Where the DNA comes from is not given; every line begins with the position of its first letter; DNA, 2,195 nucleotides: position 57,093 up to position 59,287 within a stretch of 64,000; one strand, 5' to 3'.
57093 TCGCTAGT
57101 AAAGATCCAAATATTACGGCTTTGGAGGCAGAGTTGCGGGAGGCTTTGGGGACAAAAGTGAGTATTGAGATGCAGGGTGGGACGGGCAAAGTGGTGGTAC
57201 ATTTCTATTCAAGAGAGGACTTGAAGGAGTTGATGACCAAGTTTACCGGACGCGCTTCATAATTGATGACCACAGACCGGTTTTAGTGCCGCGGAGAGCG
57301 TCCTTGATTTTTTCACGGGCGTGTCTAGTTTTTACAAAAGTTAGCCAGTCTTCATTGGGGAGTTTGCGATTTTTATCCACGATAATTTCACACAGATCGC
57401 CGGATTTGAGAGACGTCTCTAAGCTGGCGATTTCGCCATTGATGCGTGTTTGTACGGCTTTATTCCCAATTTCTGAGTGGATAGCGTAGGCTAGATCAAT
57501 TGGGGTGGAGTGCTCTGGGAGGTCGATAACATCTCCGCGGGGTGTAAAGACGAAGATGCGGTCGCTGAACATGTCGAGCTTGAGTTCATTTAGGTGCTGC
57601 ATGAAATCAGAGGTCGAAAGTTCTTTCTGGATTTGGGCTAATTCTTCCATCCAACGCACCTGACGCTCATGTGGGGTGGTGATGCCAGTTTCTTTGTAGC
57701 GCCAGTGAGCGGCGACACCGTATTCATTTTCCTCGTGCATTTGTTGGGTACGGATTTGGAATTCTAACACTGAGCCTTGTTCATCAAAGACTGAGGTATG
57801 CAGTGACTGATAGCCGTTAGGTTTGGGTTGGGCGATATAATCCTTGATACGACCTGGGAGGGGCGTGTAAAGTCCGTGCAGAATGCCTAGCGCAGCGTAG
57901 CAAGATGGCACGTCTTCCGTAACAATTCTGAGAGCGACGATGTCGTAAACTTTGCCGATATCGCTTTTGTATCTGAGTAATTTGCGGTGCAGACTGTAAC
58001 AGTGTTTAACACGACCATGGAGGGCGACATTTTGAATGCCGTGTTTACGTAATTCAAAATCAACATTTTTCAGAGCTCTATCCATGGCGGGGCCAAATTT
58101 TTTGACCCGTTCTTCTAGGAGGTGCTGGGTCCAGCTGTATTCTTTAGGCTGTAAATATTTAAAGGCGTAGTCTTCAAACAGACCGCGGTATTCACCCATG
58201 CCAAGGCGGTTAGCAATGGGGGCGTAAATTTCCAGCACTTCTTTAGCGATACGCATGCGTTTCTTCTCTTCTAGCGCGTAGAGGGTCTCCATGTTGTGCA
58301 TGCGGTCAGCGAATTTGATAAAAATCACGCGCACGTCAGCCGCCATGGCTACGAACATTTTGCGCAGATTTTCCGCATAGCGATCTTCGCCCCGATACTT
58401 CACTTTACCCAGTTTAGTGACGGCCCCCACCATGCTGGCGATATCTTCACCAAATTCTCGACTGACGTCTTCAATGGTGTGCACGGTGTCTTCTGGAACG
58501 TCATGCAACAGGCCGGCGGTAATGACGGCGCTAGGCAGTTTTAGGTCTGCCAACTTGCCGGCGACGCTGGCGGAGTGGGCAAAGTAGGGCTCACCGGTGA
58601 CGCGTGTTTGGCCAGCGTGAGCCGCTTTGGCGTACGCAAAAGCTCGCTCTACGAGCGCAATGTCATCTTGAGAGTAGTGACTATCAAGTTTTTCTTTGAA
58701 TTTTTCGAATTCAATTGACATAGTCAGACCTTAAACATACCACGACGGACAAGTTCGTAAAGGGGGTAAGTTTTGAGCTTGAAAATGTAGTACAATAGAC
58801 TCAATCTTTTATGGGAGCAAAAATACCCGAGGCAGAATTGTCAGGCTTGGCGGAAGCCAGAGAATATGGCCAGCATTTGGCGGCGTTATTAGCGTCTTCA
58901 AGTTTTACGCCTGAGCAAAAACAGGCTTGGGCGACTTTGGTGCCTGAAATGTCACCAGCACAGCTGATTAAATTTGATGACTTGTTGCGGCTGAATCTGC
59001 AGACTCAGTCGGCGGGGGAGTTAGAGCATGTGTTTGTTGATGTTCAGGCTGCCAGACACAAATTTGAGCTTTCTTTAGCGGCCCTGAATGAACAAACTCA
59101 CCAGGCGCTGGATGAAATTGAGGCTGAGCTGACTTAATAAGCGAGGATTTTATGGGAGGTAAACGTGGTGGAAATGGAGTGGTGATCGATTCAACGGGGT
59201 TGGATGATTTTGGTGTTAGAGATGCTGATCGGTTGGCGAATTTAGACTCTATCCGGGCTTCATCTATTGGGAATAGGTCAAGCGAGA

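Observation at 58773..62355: Uncharacterised gene pair: a 108-aa helical protein plus a 1067-aa low-complexity protein, possibly near-leaderless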

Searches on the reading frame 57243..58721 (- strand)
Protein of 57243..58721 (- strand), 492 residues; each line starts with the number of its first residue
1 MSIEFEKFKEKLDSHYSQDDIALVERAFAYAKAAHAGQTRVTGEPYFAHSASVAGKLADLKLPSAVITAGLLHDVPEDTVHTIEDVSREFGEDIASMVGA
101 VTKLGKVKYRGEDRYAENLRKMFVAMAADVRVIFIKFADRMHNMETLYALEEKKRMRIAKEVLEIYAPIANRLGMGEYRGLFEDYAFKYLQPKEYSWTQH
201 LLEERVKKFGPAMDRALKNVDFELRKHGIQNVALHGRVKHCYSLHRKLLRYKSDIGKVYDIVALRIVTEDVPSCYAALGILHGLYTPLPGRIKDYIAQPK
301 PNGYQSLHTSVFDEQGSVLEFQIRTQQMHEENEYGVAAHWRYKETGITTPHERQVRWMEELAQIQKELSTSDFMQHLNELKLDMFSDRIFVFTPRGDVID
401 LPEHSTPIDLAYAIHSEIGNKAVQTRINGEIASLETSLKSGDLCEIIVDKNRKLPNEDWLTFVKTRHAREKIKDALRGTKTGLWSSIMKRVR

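Call 14: find_related_loci(query=window:57243-58721:-, collection=genome_contigs, flank=10000)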
Query window:57243-58721:- (492 aa) in genome_contigs; peptide patterns used: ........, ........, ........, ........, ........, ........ (x = any residue, [..] = any of these).
232 stretches matched a pattern; 146 encode a relative of the query (tblastn E <= 1e-3); the best 80 are kept; 80 distinct loci.
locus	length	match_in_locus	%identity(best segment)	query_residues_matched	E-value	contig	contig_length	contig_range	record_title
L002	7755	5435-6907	91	1-492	0e+0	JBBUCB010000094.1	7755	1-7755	MAG: Patescibacteria group bacterium isolate H41-bin178_1 H41_bin178_1_000000000094, whole genome shotgun sequence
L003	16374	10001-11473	89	1-492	0e+0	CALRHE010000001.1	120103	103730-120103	MAG: Candidatus Uhrbacteria bacterium isolate MaH-09apr19-21 genome assembly, contig: MaH-09apr19-C176, whole genome sho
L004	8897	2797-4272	88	1-492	0e+0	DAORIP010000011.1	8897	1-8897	MAG TPA_asm: bacterium isolate AMR_MDS_5574 NODE_1372_length_8897_cov_5.079620, whole genome shotgun sequence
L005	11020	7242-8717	88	1-492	0e+0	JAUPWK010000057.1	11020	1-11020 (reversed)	MAG: Patescibacteria group bacterium isolate erpe_2018_sw_45hr_WHONDRS-SW48-000100_B_bin.48 scaffold_1065161, whole geno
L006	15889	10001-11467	80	1-492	0e+0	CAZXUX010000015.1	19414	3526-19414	MAG TPA_asm: uncultured Gammaproteobacteria bacterium isolate SRP342105_co1_333 genome assembly, contig: NODE_3741_lengt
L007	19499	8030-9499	78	1-492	0e+0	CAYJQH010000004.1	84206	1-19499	MAG TPA_asm: uncultured Gammaproteobacteria bacterium isolate ERP125453_co1_14 genome assembly, contig: NODE_144_length_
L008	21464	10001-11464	78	3-492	0e+0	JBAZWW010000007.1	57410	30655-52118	MAG: Patescibacteria group bacterium isolate SO_2017_GW1_41 NODE_2904_length_57410_cov_1.678753_OW334_2017, whole genome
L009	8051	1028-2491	78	3-492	0e+0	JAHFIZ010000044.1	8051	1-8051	MAG: Candidatus Uhrbacteria bacterium isolate nzgw374 NODE_10630_length_8052_cov_3.678099, whole genome shotgun sequence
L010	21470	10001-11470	76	1-492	0e+0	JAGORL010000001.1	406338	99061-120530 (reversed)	Patescibacteria group bacterium isolate Gw_Eff_bin_264 Gw_Eff_9_length_406338_cov_9.865127, whole genome shotgun sequenc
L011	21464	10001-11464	78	3-492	0e+0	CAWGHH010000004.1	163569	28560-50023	MAG: Candidatus Uhrbacteria bacterium isolate MFD02832.bin.1.179 genome assembly, contig: contig_40404, whole genome sho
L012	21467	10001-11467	75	1-491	0e+0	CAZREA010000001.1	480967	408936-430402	MAG TPA_asm: uncultured Gammaproteobacteria bacterium isolate SRP342105_co2_22 genome assembly, contig: NODE_3_length_48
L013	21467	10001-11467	75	2-492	0e+0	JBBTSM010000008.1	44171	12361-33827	MAG: Patescibacteria group bacterium isolate H41-bin182_1 H41_bin182_1_000000000008, whole genome shotgun sequence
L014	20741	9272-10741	74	1-492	0e+0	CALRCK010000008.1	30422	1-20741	MAG: Candidatus Uhrbacteria bacterium isolate Ike-50m-33 genome assembly, contig: Ike-50-c689, whole genome shotgun sequ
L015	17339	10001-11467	74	2-492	0e+0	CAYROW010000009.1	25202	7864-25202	MAG TPA_asm: uncultured Gammaproteobacteria bacterium isolate SRP192515_co2_1 genome assembly, contig: NODE_1495_length_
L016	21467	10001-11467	74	1-491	0e+0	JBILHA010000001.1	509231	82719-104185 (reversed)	MAG: Candidatus Kapaibacterium sp. isolate ME2016-10-14_3300044974_group7_bin65 Rohwer_bin1516_scaffold_1_c1, whole geno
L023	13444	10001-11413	75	11-483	0e+0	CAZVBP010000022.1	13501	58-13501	MAG TPA_asm: uncultured Gammaproteobacteria bacterium isolate SRP278252_co2_354 genome assembly, contig: NODE_9594_lengt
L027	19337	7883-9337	74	2-488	0e+0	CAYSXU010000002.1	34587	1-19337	MAG TPA_asm: uncultured Gammaproteobacteria bacterium isolate SRP062349_co5_332 genome assembly, contig: NODE_290_length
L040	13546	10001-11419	69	16-490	0e+0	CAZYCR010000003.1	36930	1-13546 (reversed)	MAG TPA_asm: uncultured Gammaproteobacteria bacterium isolate SRP319275_co4_255 genome assembly, contig: NODE_610_length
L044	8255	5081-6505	68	16-492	0e+0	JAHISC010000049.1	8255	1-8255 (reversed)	MAG: Patescibacteria group bacterium isolate MM_PC_MetaG.mb.155 MM_PC_MetaG.mb.155_k141_542237, whole genome shotgun seq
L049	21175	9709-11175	65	1-490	0e+0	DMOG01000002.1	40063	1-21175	MAG TPA_asm: Candidatus Uhrbacteria bacterium isolate UBA12070 contig_1374, whole genome shotgun sequence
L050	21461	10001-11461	65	3-490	0e+0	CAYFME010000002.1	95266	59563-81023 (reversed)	MAG TPA_asm: uncultured Gammaproteobacteria bacterium isolate ERP019367_co1_56 genome assembly, contig: NODE_308_length_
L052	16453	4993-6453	67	5-492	0e+0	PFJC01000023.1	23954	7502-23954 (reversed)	MAG: Candidatus Uhrbacteria bacterium CG_4_10_14_3_um_filter_41_21 CG_4_10_14_3_um_filter_scaffold_1529_c, whole genome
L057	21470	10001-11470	64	2-492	0e+0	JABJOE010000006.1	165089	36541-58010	MAG: Candidatus Uhrbacteria bacterium isolate SI075_bin35 k141_2811348, whole genome shotgun sequence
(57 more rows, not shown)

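Call 74: search_protein_families(library=pfam, proteins=[L050:7431-9938:-, L052:2597-4939:-, L057:7413-9893:-, L044:3639-4988:-, L049:8325-9710:-, L040:8556-9857:-, L023:5999-9541:-, L027:3375-7448:-, L013:4709-9028:-], max_evalue=0.001)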
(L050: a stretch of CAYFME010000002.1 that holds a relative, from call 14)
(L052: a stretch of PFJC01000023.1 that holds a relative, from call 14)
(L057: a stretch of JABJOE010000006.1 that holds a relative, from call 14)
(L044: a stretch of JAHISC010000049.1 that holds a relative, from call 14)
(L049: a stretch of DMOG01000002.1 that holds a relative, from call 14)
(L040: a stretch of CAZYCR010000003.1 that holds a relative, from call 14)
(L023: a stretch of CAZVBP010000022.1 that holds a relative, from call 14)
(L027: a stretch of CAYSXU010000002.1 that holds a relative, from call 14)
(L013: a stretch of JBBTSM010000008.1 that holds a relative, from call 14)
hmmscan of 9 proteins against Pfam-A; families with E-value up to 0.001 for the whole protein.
L050:7431-9938:- (836 aa): 0 families

L052:2597-4939:- (781 aa): 0 families

L057:7413-9893:- (827 aa): 0 families

L044:3639-4988:- (450 aa): 0 families

L049:8325-9710:- (462 aa): 0 families

L040:8556-9857:- (434 aa): 0 families

L023:5999-9541:- (1181 aa): 0 families

L027:3375-7448:- (1358 aa): 0 families

L013:4709-9028:- (1440 aa): 0 families

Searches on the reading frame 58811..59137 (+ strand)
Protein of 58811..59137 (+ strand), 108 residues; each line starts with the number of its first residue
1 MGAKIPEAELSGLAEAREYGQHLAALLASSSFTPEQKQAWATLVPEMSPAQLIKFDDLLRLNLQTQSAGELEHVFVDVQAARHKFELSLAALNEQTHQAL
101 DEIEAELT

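Call 4: search_protein_families(library=pfam, proteins=[window:58811-59137:+], max_evalue=1)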
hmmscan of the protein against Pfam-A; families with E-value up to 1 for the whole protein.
window:58811-59137:+ (108 aa): 0 families

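Call 5: search_protein_families(library=ncbifam, proteins=[window:58811-59137:+], max_evalue=1)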
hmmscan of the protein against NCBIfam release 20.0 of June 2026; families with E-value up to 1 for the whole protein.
window:58811-59137:+ (108 aa): 0 families

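Call 9: find_homologous_proteins(query=window:58811-59137:+)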
Query window:58811-59137:+ (108 aa): 1 proteins with E <= 0.001 among 13 candidates.
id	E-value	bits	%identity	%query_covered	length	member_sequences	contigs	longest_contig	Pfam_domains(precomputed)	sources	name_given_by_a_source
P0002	1.0e-60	220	100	100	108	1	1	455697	-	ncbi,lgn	ncbi:MAG: hypothetical protein WAZ14_02155 [Patescibacteria group bacterium]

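Call 51: search_protein_families(library=pfam, alignment_id=A3, max_evalue=0.1)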
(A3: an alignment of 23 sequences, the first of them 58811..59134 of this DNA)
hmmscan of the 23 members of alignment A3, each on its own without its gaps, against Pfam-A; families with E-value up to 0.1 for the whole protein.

A. member 1, window:58811-59134:+ (108 aa): 0 families

B. families by the number of members that match (of 23 scanned): 13 families
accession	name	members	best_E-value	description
PF24235.1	RHG29_45_N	3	0.0027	Rho GTPase-activating protein 29/45 N-terminal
PF19775.4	DUF6261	2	6.6e-05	Family of unknown function (DUF6261)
PF05149.17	Flagellar_rod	1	0.0034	Paraflagellar rod protein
PF01051.27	Rep3_N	1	0.0057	Initiator Replication protein, WH1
PF07362.18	CcdA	1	0.0094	Post-segregation antitoxin CcdA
PF08651.15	DASH_Duo1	1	0.021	DASH complex subunit Duo1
PF14989.11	CCDC32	1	0.029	Coiled-coil domain containing 32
PF25240.1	PUB2_N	1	0.042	PUB2-like, N-terminal domain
PF04871.18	Uso1_p115_C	1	0.044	Uso1 / p115 like vesicle tethering protein, C terminal region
PF24850.1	CC_BshC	1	0.045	Bacillithiol biosynthesis BshC, C-terminal coiled-coil domain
PF17853.6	GGDEF_2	1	0.049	GGDEF-like domain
PF09177.16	STX6_10_61_N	1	0.05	Syntaxin 6/10/61, N-terminal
PF16749.10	Arteri_nsp7a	1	0.088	Arterivirus nonstructural protein 7 alpha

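Call 52: search_solved_structures(query=A3, max_evalue=10)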
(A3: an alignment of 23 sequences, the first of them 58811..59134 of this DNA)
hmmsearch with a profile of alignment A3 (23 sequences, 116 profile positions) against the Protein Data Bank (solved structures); distinct sequences matched with E-value up to 10: 4.
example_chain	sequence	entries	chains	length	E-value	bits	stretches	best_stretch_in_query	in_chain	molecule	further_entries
9tu0_A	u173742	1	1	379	0.076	16.8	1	32-71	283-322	Mitogen-activated protein kinase 3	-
4qtb_A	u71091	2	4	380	0.076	16.7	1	32-71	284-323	Mitogen-activated protein kinase 3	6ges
2zoq_A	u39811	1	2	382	0.077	16.7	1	32-71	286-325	Mitogen-activated protein kinase 3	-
9uur_B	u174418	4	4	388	0.077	16.7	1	32-71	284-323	Mitogen-activated protein kinase 3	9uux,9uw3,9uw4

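Call 53: search_protein_families(library=padloc, proteins=[window:58811-59137:+], max_evalue=1)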
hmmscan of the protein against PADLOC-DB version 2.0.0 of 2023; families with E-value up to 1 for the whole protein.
window:58811-59137:+ (108 aa): 0 families

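Call 54: search_protein_families(library=phrogs, proteins=[window:58811-59137:+], max_evalue=1)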
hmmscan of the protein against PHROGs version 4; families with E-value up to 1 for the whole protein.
window:58811-59137:+ (108 aa): 0 families
